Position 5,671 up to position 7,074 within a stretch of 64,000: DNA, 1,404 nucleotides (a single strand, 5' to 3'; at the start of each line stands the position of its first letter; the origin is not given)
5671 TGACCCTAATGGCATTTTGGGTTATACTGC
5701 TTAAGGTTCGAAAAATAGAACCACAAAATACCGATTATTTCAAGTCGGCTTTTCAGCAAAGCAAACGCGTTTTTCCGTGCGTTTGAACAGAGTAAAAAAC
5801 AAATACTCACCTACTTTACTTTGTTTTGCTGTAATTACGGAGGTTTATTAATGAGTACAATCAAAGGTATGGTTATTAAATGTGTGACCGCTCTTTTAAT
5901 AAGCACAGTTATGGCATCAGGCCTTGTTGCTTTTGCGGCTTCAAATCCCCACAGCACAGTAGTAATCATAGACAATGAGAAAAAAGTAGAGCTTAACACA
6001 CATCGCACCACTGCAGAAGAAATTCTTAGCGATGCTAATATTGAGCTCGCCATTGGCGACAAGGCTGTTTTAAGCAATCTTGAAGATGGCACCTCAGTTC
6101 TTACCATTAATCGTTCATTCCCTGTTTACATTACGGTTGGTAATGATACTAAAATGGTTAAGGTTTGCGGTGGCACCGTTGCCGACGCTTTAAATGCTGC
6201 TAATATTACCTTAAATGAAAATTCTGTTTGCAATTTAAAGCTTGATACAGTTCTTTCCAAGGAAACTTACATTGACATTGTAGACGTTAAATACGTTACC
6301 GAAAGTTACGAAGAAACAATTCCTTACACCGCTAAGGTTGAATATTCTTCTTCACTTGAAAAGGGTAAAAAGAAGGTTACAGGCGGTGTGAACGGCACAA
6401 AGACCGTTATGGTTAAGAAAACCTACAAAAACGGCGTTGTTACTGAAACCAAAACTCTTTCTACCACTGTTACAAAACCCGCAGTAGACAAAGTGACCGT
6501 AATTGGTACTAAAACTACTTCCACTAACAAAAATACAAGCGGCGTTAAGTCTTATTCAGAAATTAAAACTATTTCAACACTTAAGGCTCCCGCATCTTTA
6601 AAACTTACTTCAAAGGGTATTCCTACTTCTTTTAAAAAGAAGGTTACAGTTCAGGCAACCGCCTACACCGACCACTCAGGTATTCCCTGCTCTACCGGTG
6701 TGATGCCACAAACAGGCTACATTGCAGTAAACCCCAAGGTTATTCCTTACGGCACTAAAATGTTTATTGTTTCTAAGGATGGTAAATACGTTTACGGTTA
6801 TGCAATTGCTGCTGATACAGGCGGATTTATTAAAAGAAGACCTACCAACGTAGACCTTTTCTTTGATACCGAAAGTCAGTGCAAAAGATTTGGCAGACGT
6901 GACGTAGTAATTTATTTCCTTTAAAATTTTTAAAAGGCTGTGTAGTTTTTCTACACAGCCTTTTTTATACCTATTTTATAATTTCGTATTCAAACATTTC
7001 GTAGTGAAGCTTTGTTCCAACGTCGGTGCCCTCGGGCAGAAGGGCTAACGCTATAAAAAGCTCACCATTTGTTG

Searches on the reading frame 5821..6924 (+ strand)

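Call 57: search_protein_families(library=pfam, proteins=[window:5821-6924:+], max_evalue=0.00001)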
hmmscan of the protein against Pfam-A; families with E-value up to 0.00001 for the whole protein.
window:5821-6924:+ (367 aa): 3 families
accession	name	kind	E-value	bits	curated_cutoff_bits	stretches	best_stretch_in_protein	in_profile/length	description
PF06725.17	3D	-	1.2e-14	54.7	23.8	1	301-367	3-71/72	3D domain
PF07501.17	G5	-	2.8e-14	53.5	23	1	160-231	3-75/75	G5 domain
PF03990.20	DUF348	-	2.8e-10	40.2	24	1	102-134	1-33/41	G5-linked-Ubiquitin-like domain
